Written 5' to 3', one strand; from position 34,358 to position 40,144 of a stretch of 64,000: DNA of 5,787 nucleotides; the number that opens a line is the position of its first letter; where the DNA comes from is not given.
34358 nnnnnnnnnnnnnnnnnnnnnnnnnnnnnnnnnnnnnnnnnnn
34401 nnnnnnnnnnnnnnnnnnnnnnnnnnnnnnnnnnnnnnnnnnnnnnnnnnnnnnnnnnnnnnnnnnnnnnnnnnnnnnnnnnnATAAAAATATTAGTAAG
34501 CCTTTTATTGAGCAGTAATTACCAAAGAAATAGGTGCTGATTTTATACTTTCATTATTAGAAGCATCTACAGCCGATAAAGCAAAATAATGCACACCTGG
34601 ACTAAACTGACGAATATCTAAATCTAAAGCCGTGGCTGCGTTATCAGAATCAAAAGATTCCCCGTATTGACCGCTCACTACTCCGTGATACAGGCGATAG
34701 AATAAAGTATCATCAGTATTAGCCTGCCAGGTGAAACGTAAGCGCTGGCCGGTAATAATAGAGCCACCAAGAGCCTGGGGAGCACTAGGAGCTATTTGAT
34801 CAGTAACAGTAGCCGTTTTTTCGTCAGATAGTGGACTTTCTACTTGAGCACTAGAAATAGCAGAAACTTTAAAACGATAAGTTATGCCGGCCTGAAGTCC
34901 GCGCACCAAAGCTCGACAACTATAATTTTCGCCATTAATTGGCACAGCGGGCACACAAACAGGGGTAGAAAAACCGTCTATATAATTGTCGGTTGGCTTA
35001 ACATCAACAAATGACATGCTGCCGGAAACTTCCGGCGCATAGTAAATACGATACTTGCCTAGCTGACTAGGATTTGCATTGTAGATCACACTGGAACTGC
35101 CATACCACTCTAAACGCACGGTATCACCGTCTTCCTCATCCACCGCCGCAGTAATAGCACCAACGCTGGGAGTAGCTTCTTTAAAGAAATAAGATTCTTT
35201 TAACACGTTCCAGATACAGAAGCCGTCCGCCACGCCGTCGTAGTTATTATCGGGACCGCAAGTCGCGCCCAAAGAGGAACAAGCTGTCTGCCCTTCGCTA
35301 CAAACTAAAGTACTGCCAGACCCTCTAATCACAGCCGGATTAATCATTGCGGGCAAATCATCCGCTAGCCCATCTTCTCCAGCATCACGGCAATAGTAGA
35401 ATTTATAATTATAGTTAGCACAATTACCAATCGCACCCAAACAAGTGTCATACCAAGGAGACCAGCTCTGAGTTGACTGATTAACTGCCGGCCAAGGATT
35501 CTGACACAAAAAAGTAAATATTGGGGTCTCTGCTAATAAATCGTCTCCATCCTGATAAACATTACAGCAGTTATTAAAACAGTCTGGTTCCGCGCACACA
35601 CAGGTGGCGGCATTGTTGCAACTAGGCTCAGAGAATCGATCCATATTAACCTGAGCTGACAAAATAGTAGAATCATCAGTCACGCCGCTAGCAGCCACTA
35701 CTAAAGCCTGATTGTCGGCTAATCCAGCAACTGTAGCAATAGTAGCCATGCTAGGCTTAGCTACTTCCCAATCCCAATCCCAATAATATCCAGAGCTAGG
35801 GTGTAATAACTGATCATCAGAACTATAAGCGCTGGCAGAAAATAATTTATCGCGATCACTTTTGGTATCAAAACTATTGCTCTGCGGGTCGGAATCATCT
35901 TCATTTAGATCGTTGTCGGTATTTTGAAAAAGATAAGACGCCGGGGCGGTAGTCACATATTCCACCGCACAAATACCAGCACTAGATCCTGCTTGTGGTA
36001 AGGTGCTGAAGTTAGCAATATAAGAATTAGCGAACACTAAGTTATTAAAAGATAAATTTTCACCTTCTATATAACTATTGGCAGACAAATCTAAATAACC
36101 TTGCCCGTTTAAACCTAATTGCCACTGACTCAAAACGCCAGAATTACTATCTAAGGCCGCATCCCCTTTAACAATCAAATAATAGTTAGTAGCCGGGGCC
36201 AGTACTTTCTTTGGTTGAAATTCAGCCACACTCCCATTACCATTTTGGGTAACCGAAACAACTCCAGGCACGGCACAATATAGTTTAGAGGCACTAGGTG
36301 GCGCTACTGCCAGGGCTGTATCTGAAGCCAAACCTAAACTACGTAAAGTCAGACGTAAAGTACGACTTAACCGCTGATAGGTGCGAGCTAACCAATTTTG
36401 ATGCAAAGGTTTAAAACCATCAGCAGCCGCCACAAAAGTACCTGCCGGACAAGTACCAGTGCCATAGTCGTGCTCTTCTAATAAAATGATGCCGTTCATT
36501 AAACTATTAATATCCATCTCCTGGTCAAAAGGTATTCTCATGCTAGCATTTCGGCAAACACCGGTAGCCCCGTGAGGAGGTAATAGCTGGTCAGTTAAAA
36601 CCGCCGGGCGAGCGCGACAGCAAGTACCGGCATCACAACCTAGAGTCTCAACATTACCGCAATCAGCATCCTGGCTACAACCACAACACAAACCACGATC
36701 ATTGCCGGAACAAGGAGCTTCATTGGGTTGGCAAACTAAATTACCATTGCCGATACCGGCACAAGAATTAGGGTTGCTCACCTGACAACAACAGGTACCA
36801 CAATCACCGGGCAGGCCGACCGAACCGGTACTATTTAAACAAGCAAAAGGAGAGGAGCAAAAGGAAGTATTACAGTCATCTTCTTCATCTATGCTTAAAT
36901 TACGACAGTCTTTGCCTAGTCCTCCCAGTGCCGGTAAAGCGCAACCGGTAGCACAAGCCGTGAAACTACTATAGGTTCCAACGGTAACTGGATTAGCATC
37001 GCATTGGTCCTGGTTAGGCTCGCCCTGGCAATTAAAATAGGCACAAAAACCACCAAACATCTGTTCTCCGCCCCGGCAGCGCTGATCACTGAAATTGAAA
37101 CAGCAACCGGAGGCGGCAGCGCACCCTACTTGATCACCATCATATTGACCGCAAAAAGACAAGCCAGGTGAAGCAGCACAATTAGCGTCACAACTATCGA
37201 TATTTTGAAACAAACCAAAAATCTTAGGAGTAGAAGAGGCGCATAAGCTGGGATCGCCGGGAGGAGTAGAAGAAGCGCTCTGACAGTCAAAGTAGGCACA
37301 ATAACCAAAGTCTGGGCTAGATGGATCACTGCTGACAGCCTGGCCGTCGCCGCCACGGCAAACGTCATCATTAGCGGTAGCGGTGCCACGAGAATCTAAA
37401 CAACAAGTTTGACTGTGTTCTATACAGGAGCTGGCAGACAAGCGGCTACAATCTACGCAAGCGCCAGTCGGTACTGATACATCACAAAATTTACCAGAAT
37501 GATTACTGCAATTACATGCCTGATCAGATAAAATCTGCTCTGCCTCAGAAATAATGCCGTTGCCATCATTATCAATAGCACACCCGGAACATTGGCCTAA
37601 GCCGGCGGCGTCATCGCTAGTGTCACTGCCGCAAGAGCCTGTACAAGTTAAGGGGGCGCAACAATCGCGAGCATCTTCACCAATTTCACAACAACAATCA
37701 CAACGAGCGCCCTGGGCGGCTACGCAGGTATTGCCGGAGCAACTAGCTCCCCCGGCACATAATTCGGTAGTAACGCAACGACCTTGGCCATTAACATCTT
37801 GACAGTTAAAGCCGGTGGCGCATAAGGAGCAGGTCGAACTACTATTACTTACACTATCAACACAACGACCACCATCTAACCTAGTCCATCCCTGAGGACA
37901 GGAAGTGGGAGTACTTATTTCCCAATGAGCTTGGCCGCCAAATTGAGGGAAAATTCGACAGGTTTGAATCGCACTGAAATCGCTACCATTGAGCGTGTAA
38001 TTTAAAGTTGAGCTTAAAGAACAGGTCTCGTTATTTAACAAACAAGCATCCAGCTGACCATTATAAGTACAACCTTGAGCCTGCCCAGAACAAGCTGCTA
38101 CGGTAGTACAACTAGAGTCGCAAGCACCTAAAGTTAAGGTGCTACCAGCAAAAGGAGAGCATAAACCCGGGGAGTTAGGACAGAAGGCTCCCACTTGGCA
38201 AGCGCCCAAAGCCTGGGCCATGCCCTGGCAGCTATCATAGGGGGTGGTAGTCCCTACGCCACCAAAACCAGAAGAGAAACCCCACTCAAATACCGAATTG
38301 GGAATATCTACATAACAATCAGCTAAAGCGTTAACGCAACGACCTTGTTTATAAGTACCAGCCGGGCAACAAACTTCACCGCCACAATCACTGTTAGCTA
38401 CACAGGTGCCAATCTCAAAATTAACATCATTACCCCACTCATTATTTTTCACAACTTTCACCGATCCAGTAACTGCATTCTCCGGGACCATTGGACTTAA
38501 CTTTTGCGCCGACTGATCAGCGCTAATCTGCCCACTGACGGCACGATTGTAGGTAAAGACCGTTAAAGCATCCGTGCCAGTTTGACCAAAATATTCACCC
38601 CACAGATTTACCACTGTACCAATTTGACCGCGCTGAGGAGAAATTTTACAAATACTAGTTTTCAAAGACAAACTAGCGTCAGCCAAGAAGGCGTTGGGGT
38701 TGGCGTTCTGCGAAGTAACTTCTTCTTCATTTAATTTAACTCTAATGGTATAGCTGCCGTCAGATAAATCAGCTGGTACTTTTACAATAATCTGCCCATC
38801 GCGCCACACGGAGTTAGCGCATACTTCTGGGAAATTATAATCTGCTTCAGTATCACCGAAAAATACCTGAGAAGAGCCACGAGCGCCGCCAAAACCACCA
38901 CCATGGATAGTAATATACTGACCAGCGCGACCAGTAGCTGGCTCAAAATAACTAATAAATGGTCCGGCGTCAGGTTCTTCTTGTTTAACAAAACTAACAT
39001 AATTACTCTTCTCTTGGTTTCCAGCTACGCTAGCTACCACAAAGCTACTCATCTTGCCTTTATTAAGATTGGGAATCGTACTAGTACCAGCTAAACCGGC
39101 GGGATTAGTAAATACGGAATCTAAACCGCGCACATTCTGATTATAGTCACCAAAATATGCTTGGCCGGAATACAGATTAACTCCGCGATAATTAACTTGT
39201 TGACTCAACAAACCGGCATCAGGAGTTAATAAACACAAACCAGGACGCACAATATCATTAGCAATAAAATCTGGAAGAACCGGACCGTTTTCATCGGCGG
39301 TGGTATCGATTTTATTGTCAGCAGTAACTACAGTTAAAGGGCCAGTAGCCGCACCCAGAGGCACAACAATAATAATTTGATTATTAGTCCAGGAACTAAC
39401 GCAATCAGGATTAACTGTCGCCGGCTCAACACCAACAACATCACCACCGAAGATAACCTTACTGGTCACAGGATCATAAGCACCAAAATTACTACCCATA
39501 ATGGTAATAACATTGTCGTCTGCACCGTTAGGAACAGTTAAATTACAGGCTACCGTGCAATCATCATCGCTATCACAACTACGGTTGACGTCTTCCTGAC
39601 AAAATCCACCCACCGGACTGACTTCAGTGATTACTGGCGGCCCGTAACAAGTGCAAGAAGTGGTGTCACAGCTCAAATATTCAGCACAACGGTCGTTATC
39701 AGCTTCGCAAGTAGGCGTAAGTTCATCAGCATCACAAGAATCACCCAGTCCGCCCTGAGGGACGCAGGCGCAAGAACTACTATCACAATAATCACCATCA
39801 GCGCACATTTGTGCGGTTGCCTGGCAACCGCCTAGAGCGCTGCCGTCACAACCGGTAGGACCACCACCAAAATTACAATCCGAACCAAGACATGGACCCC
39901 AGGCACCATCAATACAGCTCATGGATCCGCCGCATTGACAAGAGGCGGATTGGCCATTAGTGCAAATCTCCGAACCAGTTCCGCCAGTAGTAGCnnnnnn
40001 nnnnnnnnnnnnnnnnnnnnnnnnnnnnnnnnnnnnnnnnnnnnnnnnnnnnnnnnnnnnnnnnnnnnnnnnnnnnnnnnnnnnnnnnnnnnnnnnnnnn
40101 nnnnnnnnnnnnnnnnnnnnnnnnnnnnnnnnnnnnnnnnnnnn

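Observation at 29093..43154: Seven-gene operon of exported, pilin-anchored, cysteine-rich giant proteins: candidate undescribed cell-surface or host-attachment apparatus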

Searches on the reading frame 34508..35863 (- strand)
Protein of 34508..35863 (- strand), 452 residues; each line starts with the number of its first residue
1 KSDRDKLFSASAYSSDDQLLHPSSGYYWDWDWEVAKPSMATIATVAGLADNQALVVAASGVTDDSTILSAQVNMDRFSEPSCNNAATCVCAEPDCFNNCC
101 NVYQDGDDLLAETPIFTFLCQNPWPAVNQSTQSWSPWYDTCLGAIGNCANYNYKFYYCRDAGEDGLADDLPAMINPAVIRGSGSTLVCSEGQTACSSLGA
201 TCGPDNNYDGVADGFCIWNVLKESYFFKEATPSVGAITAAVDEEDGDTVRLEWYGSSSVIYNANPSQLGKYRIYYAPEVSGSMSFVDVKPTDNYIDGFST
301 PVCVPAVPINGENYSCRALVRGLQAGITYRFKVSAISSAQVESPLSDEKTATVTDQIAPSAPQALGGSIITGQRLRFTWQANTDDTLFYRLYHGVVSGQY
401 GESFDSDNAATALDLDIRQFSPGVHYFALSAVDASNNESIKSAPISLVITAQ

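Call 40: search_protein_families(library=pfam, proteins=[window:34508-35863:-], max_evalue=1)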
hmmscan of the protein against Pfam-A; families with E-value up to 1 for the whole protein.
window:34508-35863:- (452 aa): 3 families
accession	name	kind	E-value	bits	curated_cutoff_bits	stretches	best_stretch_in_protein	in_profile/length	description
PF00041.27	fn3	-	5e-06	27.1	25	1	243-341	10-74/84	Fibronectin type III domain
PF00960.24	Neocarzinostat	-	0.0023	18.4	25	1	43-90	4-51/110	Neocarzinostatin family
PF16656.11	Pur_ac_phosph_N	-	0.064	14.3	30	1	247-338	13-83/93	Purple acid Phosphatase, N-terminal domain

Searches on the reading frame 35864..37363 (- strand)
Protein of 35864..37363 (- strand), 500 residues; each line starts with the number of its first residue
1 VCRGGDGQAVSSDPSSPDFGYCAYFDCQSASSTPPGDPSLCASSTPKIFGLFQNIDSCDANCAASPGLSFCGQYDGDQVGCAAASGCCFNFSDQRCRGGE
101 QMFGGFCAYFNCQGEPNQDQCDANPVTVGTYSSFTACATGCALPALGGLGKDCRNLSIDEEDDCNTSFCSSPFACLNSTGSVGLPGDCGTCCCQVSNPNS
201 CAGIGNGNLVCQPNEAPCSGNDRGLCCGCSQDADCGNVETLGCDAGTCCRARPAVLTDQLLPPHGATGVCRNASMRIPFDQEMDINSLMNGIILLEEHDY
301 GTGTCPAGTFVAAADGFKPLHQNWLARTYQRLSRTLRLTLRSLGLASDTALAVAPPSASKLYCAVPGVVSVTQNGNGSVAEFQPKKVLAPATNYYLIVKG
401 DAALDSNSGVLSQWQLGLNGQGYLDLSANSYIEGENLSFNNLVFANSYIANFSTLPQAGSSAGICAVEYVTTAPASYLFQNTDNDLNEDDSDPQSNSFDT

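Call 40: search_protein_families(library=pfam, proteins=[window:35864-37363:-], max_evalue=1)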
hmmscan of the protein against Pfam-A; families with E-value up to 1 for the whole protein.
window:35864-37363:- (500 aa): 1 family
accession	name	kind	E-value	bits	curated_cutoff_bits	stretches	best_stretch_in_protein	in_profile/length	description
PF13205.12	Big_5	-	1.4e-06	29.4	23.6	2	259-309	9-57/105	Bacterial Ig-like domain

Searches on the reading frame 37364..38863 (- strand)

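Call 40: search_protein_families(library=pfam, proteins=[window:37364-38863:-], max_evalue=1)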
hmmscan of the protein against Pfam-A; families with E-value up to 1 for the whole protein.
window:37364-38863:- (500 aa): 3 families
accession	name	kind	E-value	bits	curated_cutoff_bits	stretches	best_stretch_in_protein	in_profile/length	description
PF20009.4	GEVED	-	0.0009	20.5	24.4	0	22-57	31-64/78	GEVED domain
PF14734.12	DUF4469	-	0.07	13.5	22.6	1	23-52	64-93/101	Domain of unknown function (DUF4469) with IG-like fold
PF19077.6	Big_13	-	0.14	13.1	27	1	21-57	60-96/102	Bacterial Ig-like domain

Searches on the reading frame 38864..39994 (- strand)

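Call 40: search_protein_families(library=pfam, proteins=[window:38864-39994:-], max_evalue=1)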
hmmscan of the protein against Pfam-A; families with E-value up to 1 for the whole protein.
window:38864-39994:- (377 aa): 1 family
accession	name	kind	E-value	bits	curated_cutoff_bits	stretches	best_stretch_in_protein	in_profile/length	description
PF01833.30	TIG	-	2.4e-07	31.1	20.9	2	160-226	16-71/84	IPT/TIG domain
